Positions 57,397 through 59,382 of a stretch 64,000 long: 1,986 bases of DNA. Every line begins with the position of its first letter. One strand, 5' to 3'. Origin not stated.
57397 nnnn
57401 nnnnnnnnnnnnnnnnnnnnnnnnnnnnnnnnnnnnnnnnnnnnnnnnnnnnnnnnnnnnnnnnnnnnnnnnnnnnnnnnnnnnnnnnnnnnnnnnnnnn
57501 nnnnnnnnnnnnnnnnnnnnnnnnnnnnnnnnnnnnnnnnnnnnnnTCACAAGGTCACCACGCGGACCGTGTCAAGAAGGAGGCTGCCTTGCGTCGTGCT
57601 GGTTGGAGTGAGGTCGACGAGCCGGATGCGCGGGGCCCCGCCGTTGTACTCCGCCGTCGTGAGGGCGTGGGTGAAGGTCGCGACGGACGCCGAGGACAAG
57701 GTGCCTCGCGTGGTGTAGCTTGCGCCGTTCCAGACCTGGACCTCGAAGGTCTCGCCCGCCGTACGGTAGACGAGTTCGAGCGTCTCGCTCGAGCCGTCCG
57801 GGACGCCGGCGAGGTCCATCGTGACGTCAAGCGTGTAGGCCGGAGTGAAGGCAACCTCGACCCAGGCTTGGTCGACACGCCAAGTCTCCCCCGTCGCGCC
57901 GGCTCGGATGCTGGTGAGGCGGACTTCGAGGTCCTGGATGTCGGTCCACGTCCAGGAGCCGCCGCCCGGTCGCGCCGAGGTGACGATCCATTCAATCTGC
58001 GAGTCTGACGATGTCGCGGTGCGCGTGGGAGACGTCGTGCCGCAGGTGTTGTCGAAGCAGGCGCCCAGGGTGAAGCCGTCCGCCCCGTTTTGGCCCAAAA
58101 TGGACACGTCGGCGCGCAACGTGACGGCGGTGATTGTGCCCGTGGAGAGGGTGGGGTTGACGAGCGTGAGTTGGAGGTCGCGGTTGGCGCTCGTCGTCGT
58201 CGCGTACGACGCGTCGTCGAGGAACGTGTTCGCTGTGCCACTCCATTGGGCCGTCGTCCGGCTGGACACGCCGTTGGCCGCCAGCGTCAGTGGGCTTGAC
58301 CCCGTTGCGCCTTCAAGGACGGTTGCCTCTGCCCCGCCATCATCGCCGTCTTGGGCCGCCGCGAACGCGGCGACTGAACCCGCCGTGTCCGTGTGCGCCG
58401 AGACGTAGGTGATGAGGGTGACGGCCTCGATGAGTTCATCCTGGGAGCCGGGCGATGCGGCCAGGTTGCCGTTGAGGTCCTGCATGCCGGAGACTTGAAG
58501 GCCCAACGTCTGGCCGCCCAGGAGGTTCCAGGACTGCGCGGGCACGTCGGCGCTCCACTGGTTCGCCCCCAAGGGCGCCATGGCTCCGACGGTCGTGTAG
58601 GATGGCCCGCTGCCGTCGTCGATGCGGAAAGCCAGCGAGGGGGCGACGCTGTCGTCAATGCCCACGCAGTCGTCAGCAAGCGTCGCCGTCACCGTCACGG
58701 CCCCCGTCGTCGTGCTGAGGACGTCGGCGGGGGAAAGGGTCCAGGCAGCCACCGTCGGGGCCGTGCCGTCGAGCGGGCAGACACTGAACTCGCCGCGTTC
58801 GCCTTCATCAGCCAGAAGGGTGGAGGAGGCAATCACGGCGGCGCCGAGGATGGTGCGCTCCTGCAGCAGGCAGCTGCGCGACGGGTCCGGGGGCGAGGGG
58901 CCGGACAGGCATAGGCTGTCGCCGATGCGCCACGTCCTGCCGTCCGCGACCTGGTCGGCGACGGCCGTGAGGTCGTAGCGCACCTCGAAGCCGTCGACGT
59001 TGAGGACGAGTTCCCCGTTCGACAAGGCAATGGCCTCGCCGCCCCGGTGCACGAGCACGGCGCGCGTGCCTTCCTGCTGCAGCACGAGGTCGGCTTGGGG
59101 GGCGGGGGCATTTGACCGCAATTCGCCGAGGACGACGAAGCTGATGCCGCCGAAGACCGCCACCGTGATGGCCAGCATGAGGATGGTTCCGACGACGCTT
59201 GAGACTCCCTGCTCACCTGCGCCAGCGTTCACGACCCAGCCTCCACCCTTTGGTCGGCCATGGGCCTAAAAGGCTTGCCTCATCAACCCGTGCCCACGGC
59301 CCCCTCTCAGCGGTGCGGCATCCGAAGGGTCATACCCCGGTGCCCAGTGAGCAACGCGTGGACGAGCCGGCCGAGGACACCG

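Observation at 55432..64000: Type IV pilus-like locus with two giant pilin-like proteins and embedded KaiC-like genes, but no archaellin-type genes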

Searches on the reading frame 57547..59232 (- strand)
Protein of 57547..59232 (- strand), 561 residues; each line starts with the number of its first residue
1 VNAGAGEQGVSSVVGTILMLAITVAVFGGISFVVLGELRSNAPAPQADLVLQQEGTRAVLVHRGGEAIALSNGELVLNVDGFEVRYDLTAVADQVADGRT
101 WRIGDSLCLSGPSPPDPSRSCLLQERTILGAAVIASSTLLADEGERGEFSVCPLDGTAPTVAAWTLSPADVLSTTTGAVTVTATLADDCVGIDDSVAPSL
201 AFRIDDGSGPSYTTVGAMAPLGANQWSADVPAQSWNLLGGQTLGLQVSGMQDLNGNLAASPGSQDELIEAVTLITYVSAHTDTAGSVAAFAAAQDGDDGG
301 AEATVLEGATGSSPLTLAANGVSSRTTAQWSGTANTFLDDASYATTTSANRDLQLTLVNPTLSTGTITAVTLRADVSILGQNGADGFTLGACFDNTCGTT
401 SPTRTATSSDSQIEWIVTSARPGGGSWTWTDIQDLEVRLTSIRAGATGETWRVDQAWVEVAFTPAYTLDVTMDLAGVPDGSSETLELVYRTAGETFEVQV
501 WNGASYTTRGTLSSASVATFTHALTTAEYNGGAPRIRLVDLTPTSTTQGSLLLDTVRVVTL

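Call 3: search_protein_families(library=pfam, proteins=[window:57547-59232:-], max_evalue=0.01)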
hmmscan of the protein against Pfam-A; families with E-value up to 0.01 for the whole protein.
window:57547-59232:- (561 aa): 1 family
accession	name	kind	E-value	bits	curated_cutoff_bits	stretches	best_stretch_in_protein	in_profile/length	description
PF07790.16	Pilin_N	-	3.3e-11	44.3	25.2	1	8-79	1-75/78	Archaeal Type IV pilin, N-terminal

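Call 11: search_protein_families(library=ncbifam, proteins=[window:57547-59232:-], max_evalue=0.01)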
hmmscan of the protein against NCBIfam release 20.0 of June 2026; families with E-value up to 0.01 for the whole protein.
window:57547-59232:- (561 aa): 2 families
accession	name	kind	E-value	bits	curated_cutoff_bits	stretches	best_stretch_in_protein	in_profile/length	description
TIGR02537.2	arch_flag_Nterm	domain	0.00023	20.6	20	1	7-25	2-20/33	archaellin/type IV pilin N-terminal domain-containing protein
NF046073.1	UpsA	equivalog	0.0029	17.7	130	1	8-28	2-21/136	pilin subunit UpsA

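Call 14: find_homologous_proteins(query=window:57547-59232:-, max_evalue=0.001)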
Query window:57547-59232:- (561 aa): 15 proteins with E <= 0.001 among 8000 candidates.
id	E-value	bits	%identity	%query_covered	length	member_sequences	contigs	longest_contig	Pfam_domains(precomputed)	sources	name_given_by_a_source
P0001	0.0e+0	1164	100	97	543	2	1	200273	-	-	-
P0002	2.4e-170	586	47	56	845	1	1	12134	PF07790.17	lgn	-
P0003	4.8e-150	519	45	80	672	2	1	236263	PF07790.17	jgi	jgi:hypothetical protein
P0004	6.3e-145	502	50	99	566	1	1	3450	PF07790.17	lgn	-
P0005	1.3e-135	471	45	85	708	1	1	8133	PF07790.17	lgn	-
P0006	8.5e-133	462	47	99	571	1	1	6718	PF07790.17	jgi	jgi:FlaG/FlaF family flagellin (archaellin)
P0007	1.3e-130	455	47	100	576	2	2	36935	PF07790.17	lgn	-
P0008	5.8e-129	450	47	99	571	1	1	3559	PF07790.17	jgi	jgi:FlaG/FlaF family flagellin (archaellin)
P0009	5.8e-126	440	45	99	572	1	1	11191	PF07790.17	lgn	-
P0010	9.9e-120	419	44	100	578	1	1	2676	PF07790.17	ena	-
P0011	1.1e-113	399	43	100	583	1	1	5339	PF07790.17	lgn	-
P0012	6.5e-88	314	40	73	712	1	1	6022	PF07790.17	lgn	-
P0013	4.5e-70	255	34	99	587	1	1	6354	PF07790.17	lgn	-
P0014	5.6e-56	209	40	55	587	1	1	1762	-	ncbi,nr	ncbi:MAG TPA: hypothetical protein VHI93_07790, partial [Candidatus Thermoplasmatota archaeon]|nr:hy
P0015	4.7e-53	199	30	79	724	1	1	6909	PF07790.17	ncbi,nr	ncbi:MAG: Archaeal Type pilin, N-terminal [Thermoplasmata archaeon]|nr:Archaeal Type pilin, N-termin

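Call 19: find_encoding_contigs(protein=P0003, flank=10000, max_places=2)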
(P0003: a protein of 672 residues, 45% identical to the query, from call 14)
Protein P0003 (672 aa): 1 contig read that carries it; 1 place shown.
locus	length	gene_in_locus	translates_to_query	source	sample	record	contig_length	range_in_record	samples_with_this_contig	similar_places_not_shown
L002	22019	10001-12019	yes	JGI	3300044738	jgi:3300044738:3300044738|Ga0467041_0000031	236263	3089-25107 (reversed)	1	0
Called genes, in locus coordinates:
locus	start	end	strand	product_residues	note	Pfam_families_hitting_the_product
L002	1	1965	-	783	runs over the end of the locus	PF00324:AA_permease, PF13520:AA_permease_2, PF00582:Usp (faint)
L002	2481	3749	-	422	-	-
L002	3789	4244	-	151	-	-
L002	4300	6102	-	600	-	PF00482:T2SSF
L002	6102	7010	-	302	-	PF00482:T2SSF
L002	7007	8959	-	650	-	PF00437:T2SSE, PF27713:UCP018868 (faint)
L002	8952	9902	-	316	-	-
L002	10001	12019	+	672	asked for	PF07790:Pilin_N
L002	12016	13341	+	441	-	PF23960:DUF7289 (weak)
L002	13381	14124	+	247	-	PF00154:RecA_N (faint), PF03796:DnaB_C (weak), PF06745:ATPase, PF13481:AAA_25, PF23442:DUF7125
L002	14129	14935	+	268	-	PF06745:ATPase, PF23442:DUF7125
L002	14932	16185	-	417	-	PF00989:PAS, PF08448:PAS_4 (weak), PF13188:PAS_8, PF13426:PAS_9, PF08447:PAS_3, PF01590:GAF, PF13185:GAF_2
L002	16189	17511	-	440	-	-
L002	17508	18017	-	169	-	PF24336:DUF7504 (weak)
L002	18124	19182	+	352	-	-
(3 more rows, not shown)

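Call 20: find_encoding_contigs(protein=P0007, flank=10000, max_places=2)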
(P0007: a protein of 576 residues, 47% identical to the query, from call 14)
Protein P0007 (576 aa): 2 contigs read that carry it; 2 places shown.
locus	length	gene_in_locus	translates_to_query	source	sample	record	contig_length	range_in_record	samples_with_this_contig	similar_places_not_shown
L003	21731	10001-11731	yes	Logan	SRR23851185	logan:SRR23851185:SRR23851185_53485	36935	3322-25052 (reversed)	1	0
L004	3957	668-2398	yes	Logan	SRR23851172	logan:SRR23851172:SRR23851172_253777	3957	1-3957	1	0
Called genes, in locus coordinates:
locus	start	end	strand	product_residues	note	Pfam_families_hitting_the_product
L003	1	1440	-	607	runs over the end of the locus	-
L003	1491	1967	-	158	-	PF07790:Pilin_N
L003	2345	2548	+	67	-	PF01402:RHH_1 (weak)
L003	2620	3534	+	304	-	PF12705:PDDEXK_1, PF01930:Cas_Cas4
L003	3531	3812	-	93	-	-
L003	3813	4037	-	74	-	-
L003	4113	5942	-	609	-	PF00482:T2SSF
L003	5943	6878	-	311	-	PF00482:T2SSF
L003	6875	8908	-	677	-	PF23990:PilB3_N (faint), PF00437:T2SSE, PF23989:PilB3_C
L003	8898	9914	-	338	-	-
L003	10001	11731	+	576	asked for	PF07790:Pilin_N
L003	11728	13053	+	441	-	PF23960:DUF7289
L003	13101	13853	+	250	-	PF00154:RecA_N (faint), PF03796:DnaB_C, PF06745:ATPase, PF08423:Rad51 (faint), PF13481:AAA_25, PF23442:DUF7125 (faint)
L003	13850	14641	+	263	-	PF06745:ATPase, PF23442:DUF7125, PF24336:DUF7504 (weak)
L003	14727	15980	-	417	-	PF00989:PAS (weak), PF08448:PAS_4, PF13188:PAS_8 (faint), PF08447:PAS_3 (weak), PF13426:PAS_9, PF13185:GAF_2 (weak)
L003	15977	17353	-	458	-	-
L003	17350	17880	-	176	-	PF24336:DUF7504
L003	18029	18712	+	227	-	PF01864:CarS-like, PF01148:CTP_transf_1, PF01864:CarS-like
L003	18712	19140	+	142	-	-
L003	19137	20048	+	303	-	PF09997:DUF2238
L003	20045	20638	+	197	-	-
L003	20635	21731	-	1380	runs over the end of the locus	-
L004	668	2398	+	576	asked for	PF07790:Pilin_N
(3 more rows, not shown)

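Call 22: find_encoding_contigs(protein=P0015, flank=10000, max_places=2)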
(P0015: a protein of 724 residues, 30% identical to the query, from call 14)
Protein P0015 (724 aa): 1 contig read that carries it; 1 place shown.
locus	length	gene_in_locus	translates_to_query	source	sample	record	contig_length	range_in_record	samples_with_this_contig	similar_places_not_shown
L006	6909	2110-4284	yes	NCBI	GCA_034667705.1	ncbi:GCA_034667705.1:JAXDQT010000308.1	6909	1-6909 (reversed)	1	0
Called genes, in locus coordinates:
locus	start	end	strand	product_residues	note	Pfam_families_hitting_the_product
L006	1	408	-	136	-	?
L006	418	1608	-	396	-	PF08447:PAS_3 (weak), PF08448:PAS_4 (weak), PF13426:PAS_9, PF00512:HisKA, PF02518:HATPase_c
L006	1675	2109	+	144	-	PF00072:Response_reg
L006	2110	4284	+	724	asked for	PF07790:Pilin_N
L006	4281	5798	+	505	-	-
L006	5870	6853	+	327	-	-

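Call 23: find_encoding_contigs(protein=P0013, flank=10000, max_places=2)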
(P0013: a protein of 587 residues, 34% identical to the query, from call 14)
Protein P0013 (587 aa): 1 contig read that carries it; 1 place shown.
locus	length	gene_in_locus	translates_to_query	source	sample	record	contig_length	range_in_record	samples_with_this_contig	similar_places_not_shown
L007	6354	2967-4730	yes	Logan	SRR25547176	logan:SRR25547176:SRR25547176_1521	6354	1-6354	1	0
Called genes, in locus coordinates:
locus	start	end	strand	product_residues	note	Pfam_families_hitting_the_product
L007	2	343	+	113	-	?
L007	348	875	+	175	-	PF03259:Robl_LC7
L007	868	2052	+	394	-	PF06745:ATPase (faint), PF00009:GTP_EFTU, PF00025:Arf, PF00071:Ras, PF01926:MMR_HSR1, PF08477:Roc (weak), PF03029:ATP_bind_1 (weak)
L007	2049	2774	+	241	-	PF05625:PAXNEB (faint), PF06745:ATPase, PF23442:DUF7125 (faint), PF24336:DUF7504, PF23365:DUF7090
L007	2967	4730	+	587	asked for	PF07790:Pilin_N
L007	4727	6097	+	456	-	PF23960:DUF7289 (faint)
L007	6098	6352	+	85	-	?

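Call 24: find_encoding_contigs(protein=P0002, flank=10000, max_places=2)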
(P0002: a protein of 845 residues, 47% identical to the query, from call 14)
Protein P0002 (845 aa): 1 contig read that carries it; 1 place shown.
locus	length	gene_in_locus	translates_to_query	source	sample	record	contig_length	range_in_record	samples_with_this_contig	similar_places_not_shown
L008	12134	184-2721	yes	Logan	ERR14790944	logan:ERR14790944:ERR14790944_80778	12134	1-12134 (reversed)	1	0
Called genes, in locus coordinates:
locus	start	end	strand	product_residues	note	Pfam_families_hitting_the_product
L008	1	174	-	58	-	?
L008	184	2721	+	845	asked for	PF07790:Pilin_N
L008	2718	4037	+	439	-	PF23960:DUF7289 (weak)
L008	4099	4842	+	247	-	PF03796:DnaB_C (weak), PF06745:ATPase, PF13481:AAA_25, PF23442:DUF7125 (faint)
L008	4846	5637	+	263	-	PF06745:ATPase, PF23442:DUF7125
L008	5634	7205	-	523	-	PF00989:PAS, PF13188:PAS_8, PF08447:PAS_3, PF08448:PAS_4, PF13426:PAS_9, PF13185:GAF_2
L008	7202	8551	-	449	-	-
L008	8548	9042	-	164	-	PF24336:DUF7504 (weak), PF06745:ATPase (weak)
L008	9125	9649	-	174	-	-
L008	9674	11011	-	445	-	PF01368:DHH (weak), PF02272:DHHA1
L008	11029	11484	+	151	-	-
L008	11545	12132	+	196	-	?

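Call 41: predict_structure(alignment_id=A1)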
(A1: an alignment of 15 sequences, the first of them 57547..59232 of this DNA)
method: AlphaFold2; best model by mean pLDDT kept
length: 561 residues; sequences in the alignment: 15
mean_pLDDT: 83.7   pTM: 0.53
mean pLDDT of the five models: 83.7, 83.0, 82.9, 82.5, 80.9
residues with pLDDT >= 90: 249; 70-90: 222; 50-70: 59; < 50: 31
segments of 3 or more residues with pLDDT < 50: 1-12, 31-41, 144-150
pLDDT, mean of each block of 10 residues (from residue 1): 45 56 56 43 66 70 79 85 87 83 82 70 82 74 49 69 93 88 89 90 93 96 93 82 95 83 89 92 93 75 91 88 82 84 90 87 87 92 84 89 86 93 91 93 80 94 92 91 93 95 96 96 96 96 84 94 82
secondary structure, 60 per line:
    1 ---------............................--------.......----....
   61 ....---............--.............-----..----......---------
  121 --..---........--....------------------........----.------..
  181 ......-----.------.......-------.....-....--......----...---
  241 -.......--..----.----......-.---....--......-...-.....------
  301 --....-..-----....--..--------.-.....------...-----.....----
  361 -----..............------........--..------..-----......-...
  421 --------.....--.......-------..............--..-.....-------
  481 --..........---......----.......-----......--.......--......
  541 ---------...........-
elements in order: H10-37 E46-52 E57-64 E73-79 E82-87 H88-94 E106-111 E128-135 E138-141 E160-167 E179-186 E199-205 E213-217 E219-222 E225-230 E242-248 E262-267 E273-276 E279-284 E286-288 H290-294 E303-306 E315-318 H333-337 E344-346 E352-356 E366-379 E386-393 E411-416 H429-433 E436-442 E450-463 E469-473 E483-492 E496-501 E506-512 E518-523 H526-532 E535-540 E550-560

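Call 45: fold_search(model_id=the predicted structure, library=pdb)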
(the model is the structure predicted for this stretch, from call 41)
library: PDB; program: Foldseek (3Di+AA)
matches with E <= 10: 1634; with E <= 0.001: 91
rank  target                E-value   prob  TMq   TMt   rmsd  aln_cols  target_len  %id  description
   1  6a48                  1.8e-08  1.00  0.16  0.14  34.2       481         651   12  Crystal structure of reelin N-terminal region (released 2019-06-19)
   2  7js4                  2.1e-07  1.00  0.13  0.09  41.5       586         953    8  The structure of the M60 catalytic domain with the CBM51-1 and CBM51-2 domains from Clostridium perfringens ZmpB (released 2021-02-03)
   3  2e26_A                2.6e-07  1.00  0.15  0.12  40.5       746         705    9  Crystal structure of two repeat fragment of reelin (released 2007-05-22)
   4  6tfj_B                5.6e-07  0.97  0.13  0.10  45.5       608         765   10  Vip3Aa protoxin structure (released 2020-08-12)
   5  5b4x_A                6.2e-07  0.96  0.13  0.10  37.5       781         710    9  Crystal structure of the ApoER2 ectodomain in complex with the Reelin R56 fragment (released 2017-04-26)
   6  6tfk_A                6.9e-07  1.00  0.16  0.14  35.8       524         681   10  Vip3Aa toxin structure (released 2020-08-12)
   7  6tfj_A                1.0e-06  1.00  0.17  0.13  34.6       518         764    9  Vip3Aa protoxin structure (released 2020-08-12)
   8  3pvm_B                1.8e-06  0.89  0.12  0.06  45.7       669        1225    8  Structure of Complement C5 in Complex with CVF (released 2011-01-19)
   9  6v1v_A                2.3e-06  0.98  0.15  0.12  32.1       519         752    8  VIP3B (VIP3B_2160) adapted for crystallization (released 2019-12-18)
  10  7qx5                  2.7e-06  1.00  0.17  0.15  44.1       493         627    9  mosquitocidal Cry11Aa-Y449F determined at pH 7 from naturally-occurring nanocrystals by Serial femtosecond crystallograp (released 2022-07-27)
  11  6qfk_A                3.5e-06  0.99  0.15  0.07  35.1       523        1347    9  EngBF DARPin Fusion 4b G10 (released 2019-11-06)
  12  6v1v_B                5.0e-06  0.96  0.14  0.11  32.4       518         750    9  VIP3B (VIP3B_2160) adapted for crystallization (released 2019-12-18)
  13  9efg_A                6.2e-06  0.99  0.15  0.13  35.1       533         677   10  VIP3Cb1 Toxin structure (released 2025-06-18)
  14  6qev_B                6.5e-06  0.97  0.16  0.07  36.4       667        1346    8  EngBF DARPin Fusion 4b B6 (released 2019-11-06)
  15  6qfo                  7.2e-06  0.99  0.14  0.06  35.1       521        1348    9  EngBF DARPin Fusion 9b 3G124 (released 2019-11-06)
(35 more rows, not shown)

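Call 74: search_protein_families(library=pfam, proteins=[window:57547-59232:-, P0002], max_evalue=1)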
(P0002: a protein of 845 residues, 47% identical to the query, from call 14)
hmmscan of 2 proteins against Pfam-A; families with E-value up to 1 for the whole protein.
window:57547-59232:- (561 aa): 2 families
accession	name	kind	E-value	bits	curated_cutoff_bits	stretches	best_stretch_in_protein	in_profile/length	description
PF07790.16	Pilin_N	-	3.3e-11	44.3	25.2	1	8-79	1-75/78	Archaeal Type IV pilin, N-terminal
PF14725.11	DUF4466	-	0.024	14.8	25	1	322-376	49-102/307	Domain of unknown function (DUF4466)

P0002 (845 aa): 2 families
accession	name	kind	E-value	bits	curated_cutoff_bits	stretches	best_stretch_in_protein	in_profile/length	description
PF07790.16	Pilin_N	-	7.6e-11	43.2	25.2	1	28-96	1-72/78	Archaeal Type IV pilin, N-terminal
PF10177.14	DUF2371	-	0.16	12.7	22.9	1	28-62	34-67/143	Uncharacterised conserved protein (DUF2371)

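Call 110: search_protein_families(library=pfam, proteins=[L003:1-1440:-], max_evalue=0.1)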
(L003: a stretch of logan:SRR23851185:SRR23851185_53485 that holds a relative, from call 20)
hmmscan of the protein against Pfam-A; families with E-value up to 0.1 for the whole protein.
L003:1-1440:- (480 aa): 0 families
